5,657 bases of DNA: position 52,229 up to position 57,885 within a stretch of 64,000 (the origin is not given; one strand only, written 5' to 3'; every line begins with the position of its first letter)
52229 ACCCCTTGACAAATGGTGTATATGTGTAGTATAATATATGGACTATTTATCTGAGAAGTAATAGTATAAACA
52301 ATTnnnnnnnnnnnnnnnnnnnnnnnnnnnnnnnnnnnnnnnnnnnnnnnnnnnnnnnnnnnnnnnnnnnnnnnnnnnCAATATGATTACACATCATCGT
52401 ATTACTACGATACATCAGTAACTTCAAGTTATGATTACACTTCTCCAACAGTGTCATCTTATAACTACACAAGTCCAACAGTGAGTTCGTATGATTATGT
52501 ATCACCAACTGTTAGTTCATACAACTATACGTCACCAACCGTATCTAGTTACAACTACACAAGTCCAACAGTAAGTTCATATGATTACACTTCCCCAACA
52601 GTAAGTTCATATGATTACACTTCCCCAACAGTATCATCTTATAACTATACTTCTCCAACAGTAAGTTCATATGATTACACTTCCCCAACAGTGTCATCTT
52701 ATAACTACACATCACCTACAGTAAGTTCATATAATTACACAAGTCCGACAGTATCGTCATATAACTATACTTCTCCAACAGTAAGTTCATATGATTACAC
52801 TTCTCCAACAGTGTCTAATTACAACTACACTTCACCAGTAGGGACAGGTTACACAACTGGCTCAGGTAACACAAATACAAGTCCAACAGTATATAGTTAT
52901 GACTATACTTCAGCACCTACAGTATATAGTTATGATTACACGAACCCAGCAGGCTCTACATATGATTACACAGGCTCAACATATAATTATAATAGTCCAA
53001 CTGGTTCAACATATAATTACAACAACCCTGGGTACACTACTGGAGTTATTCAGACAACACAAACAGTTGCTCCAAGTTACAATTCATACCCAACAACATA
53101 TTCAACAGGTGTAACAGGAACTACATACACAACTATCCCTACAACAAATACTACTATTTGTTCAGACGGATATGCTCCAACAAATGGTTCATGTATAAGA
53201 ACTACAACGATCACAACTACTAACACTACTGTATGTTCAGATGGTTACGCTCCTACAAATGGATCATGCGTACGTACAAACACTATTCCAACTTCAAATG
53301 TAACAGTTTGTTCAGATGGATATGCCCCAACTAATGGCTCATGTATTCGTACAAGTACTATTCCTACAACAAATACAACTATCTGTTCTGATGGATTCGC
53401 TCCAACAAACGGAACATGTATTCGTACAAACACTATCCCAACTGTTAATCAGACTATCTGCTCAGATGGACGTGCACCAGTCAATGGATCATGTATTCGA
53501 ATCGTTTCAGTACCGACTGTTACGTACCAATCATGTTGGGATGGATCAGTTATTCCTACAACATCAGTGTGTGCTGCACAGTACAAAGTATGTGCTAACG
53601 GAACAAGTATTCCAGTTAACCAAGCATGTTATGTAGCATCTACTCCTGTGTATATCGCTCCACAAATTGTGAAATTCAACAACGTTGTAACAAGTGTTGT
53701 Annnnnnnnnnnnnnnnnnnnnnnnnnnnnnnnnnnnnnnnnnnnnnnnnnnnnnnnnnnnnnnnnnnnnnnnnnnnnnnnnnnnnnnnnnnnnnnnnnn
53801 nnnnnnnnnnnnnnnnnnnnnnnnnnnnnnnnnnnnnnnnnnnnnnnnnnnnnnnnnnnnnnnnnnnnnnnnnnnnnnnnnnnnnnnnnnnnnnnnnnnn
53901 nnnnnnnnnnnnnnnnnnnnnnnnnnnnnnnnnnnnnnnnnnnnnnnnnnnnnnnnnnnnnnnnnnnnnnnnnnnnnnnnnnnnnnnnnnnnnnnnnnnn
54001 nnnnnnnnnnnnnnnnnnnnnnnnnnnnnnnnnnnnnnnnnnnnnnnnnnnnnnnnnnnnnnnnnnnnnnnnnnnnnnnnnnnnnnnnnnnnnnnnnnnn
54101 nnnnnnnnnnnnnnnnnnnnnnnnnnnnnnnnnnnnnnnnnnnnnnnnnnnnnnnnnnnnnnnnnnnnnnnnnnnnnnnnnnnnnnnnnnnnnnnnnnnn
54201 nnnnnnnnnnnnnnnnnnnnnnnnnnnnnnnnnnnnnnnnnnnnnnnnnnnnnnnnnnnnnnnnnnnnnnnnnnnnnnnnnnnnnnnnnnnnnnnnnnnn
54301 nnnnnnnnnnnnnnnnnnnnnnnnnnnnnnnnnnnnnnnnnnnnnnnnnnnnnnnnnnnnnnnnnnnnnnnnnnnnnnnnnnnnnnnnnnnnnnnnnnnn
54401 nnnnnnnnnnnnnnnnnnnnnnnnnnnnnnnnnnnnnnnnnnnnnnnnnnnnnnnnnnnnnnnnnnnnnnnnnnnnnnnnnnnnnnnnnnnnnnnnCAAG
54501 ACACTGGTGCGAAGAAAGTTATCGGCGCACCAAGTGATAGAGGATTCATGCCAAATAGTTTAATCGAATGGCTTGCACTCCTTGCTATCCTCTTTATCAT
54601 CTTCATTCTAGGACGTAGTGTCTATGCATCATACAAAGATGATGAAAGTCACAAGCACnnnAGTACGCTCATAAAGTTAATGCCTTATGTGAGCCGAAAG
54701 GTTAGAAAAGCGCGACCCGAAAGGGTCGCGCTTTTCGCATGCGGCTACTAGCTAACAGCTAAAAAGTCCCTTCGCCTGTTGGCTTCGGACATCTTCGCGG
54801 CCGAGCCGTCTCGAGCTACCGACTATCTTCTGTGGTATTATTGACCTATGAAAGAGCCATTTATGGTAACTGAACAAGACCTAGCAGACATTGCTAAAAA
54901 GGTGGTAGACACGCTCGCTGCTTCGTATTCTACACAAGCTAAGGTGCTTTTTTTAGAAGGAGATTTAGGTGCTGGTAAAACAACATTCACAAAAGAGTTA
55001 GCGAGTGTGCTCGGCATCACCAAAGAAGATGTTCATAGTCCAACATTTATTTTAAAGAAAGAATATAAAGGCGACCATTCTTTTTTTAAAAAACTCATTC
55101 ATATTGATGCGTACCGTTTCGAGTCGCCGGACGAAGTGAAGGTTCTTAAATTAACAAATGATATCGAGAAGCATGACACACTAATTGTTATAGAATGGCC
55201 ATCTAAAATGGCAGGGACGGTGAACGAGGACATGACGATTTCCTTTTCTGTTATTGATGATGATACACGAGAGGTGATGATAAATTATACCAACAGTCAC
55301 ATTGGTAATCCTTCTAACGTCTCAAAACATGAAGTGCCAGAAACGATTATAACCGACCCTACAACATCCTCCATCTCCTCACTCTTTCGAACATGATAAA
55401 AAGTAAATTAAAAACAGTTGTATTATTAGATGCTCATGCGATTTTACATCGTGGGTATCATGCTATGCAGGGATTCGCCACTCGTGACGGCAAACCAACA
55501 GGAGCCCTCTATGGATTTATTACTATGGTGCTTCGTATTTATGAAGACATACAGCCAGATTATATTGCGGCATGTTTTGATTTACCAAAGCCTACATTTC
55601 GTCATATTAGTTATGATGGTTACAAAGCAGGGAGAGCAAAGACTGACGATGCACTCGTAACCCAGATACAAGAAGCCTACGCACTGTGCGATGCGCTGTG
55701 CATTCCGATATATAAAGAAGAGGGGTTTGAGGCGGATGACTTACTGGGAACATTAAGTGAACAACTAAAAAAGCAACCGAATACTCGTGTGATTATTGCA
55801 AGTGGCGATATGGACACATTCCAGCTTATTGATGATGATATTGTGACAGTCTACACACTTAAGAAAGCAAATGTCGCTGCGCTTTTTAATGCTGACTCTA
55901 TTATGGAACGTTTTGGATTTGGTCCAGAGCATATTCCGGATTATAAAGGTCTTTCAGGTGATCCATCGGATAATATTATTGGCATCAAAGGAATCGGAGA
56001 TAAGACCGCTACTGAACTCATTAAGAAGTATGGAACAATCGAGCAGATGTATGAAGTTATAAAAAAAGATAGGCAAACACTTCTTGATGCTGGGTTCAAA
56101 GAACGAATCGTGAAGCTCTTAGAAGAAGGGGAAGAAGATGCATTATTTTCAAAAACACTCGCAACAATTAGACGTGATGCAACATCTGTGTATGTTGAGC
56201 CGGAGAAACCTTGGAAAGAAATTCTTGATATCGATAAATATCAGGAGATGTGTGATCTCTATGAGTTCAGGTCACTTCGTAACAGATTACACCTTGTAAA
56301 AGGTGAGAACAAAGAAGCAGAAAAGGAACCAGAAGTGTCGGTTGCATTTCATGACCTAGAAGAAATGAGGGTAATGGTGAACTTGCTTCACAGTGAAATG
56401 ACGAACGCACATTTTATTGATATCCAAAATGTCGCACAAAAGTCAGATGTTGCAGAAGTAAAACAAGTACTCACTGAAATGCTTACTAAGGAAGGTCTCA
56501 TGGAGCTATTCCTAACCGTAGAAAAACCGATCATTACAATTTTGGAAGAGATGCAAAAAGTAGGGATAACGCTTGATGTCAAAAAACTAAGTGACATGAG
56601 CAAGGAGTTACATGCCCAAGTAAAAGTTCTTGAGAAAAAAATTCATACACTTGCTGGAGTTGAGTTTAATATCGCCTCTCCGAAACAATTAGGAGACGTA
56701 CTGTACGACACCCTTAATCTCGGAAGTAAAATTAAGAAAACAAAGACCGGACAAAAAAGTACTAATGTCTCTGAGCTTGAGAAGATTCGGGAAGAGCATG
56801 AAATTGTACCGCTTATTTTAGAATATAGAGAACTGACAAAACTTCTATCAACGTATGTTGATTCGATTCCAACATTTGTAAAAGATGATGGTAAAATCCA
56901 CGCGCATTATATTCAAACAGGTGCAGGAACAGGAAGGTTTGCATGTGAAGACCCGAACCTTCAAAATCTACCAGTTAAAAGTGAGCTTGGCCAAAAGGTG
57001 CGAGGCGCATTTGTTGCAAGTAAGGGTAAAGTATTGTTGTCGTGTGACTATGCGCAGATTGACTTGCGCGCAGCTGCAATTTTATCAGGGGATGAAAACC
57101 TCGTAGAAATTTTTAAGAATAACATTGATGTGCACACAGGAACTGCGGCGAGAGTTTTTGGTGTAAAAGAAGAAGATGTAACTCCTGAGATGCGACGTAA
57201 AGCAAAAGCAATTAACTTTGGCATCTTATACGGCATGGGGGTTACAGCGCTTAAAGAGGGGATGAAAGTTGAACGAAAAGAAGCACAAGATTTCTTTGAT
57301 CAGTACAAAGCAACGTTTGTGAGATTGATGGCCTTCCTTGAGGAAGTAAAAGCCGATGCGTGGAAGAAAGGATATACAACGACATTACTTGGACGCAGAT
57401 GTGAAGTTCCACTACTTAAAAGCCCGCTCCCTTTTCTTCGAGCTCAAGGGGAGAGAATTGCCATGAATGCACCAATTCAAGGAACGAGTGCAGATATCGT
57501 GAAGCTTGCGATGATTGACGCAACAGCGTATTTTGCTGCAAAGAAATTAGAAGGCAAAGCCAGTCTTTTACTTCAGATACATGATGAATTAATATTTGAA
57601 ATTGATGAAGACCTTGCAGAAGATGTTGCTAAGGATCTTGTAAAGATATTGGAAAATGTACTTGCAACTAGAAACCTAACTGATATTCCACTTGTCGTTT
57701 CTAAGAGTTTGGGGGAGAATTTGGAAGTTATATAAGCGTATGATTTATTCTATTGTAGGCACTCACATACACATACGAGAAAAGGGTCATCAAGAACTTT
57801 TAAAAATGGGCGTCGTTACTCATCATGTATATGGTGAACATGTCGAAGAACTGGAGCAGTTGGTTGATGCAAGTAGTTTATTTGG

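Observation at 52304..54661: Tandem-repeat surface protein with C-terminal membrane anchor: two distinct repeat arrays (30-nt x about 18; 60-nt x 6)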

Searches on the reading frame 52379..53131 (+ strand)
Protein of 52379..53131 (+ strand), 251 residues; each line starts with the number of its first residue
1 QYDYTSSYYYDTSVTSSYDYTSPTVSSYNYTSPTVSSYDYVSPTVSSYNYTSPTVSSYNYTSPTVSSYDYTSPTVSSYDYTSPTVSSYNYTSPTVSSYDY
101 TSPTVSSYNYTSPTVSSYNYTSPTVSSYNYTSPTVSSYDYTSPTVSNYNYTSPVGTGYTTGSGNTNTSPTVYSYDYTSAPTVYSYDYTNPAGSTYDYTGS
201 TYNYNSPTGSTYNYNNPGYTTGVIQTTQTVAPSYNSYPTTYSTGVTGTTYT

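Call 72: predict_structure(protein=window:52379-53131:+)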
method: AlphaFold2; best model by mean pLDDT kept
length: 251 residues; sequences in the alignment: 1
mean_pLDDT: 61.4   pTM: 0.58
mean pLDDT of the five models: 61.4, 61.0, 55.3, 54.0, 47.7
residues with pLDDT >= 90: 27; 70-90: 95; 50-70: 24; < 50: 105
segments of 3 or more residues with pLDDT < 50: 1-7, 153-179, 185-251
pLDDT, mean of each block of 10 residues (from residue 1): 44 59 77 80 85 87 89 90 91 88 89 82 81 72 71 40 33 41 46 33 33 35 31 29 33 31
secondary structure, 60 per line:
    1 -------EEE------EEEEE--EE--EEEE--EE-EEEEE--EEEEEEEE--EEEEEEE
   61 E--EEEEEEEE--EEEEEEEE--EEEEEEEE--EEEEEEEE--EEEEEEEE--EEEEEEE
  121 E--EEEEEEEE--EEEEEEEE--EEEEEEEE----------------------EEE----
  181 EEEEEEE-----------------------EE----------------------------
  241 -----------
elements in order: E8-10 E17-21 E28-31 E37-41 E44-51 E54-61 E64-71 E74-81 E84-91 E94-101 E104-111 E114-121 E124-131 E134-141 E144-151 E174-176 E181-187

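Call 74: fold_search(model_id=the predicted structure, library=pdb)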
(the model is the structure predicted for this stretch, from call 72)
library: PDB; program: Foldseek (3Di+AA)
matches with E <= 10: 6; with E <= 0.001: 0
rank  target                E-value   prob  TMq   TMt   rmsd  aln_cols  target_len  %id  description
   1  5z9t_A                6.0e+00  0.02  0.17  0.10  13.4       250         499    6  a new PL6 alginate lyase complex with trisaccharide (released 2019-03-27)
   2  1ia5_A                6.7e+00  0.02  0.21  0.17  12.0       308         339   12  POLYGALACTURONASE FROM ASPERGILLUS ACULEATUS (released 2001-09-19)
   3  6a40_A                8.7e+00  0.01  0.15  0.09  13.8       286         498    5  complex structure of Alginate lyase AlyF-OU02 with G4 (released 2019-05-01)
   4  8y69_D                8.7e+00  0.01  0.10  0.05  15.5       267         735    6  LGR4-RSPO2-ZNRF3 (2:2:2) (released 2024-12-04)
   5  5ftt_F                9.7e+00  0.01  0.15  0.13  11.4       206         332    5  Octameric complex of Latrophilin 3 (Lec, Olf) , Unc5D (Ig, Ig2, TSP1) and FLRT2 (LRR) (released 2016-05-04)
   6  6nig_B                9.7e+00  0.01  0.14  0.08  13.8       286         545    6  Crystal structure of the human TLR2-Diprovocim complex (released 2019-04-17)

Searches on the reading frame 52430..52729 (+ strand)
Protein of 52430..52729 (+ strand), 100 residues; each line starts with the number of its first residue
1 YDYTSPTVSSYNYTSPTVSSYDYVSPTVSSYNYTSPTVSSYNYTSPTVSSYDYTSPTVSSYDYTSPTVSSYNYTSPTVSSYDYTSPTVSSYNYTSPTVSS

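Call 77: find_homologous_proteins(query=window:52430-52729:+, max_evalue=0.001)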
Query seq(100 aa): no candidate shares three 5-residue words with the query. No homologue found.

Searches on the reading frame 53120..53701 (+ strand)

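Call 17: search_protein_families(library=pfam, proteins=[window:53120-53701:+], max_evalue=1)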
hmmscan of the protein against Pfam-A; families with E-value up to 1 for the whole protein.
window:53120-53701:+ (194 aa): 5 families
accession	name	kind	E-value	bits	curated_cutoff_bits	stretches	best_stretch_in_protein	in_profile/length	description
PF01683.23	EB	-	0.00043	20.7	24.3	0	14-75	1-52/52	EB module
PF07828.18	PA-IL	-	0.00069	20.1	22.5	0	62-110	43-91/121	PA-IL-like protein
PF12946.13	EGF_MSP1_1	-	0.045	14.2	27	0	14-51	2-37/37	MSP1 EGF domain 1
PF15646.12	Tox-REase-2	-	0.098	13.3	27.6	0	80-111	18-49/129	Restriction endonuclease fold toxin 2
PF12232.13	Myf5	-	0.65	11.2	23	0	57-79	15-34/71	Myogenic determination factor 5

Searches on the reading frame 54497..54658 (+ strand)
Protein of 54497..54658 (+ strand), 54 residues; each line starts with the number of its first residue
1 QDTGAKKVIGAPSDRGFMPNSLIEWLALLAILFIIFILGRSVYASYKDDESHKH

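Call 15: search_protein_families(library=ncbifam, proteins=[window:54497-54658:+], max_evalue=10)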
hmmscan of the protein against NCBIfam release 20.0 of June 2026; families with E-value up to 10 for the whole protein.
seq(54 aa): 0 families

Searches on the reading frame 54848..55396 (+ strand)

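Call 6: search_protein_families(library=pfam, proteins=[window:54848-55396:+], max_evalue=0.1)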
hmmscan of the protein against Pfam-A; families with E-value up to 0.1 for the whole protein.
window:54848-55396:+ (182 aa): 9 families
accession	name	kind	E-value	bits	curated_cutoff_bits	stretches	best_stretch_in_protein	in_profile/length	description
PF02367.23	TsaE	-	2.8e-30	105.3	26.6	1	9-142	4-127/128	Threonylcarbamoyl adenosine biosynthesis protein TsaE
PF03215.21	Rad17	-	0.0051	17.2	23.8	1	22-81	34-100/186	Rad17 P-loop domain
PF07693.20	KAP_NTPase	-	0.0094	15.7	20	1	14-55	3-44/293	KAP family P-loop domain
PF25199.1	nSTAND_NTPase5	-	0.01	16.1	34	1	14-55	23-65/145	Novel STAND NTPase 5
PF13238.12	AAA_18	-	0.012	16.6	29.4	1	35-109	2-66/128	AAA domain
PF03735.19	ENT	-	0.051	14.1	28.5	0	27-61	12-47/71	ENT domain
PF05970.20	PIF1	-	0.064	13.3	25.9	0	16-61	6-52/223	PIF1-like helicase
PF24883.2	NPHP3_N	-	0.071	13.7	24.8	1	29-73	20-62/164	Nephrocystin 3, N-terminal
PF13401.12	AAA_22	-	0.083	13.6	27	0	30-63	4-33/130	AAA domain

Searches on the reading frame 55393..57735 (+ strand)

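Call 76: search_protein_families(library=pfam, proteins=[window:55393-57735:+], max_evalue=1e-10)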
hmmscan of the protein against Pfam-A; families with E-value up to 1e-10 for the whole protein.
window:55393-57735:+ (780 aa): 3 families
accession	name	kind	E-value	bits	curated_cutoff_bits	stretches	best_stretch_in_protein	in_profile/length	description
PF00476.26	DNA_pol_A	-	4.5e-130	434.4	34.3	1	397-777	2-379/381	DNA polymerase family A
PF02739.22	5_3_exonuc_N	-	2.1e-47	161.3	34.3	1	9-175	2-164/164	5'-3' exonuclease, N-terminal resolvase-like domain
PF01367.25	5_3_exonuc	-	6.9e-24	84.6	40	1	178-264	3-81/97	5'-3' exonuclease, C-terminal SAM fold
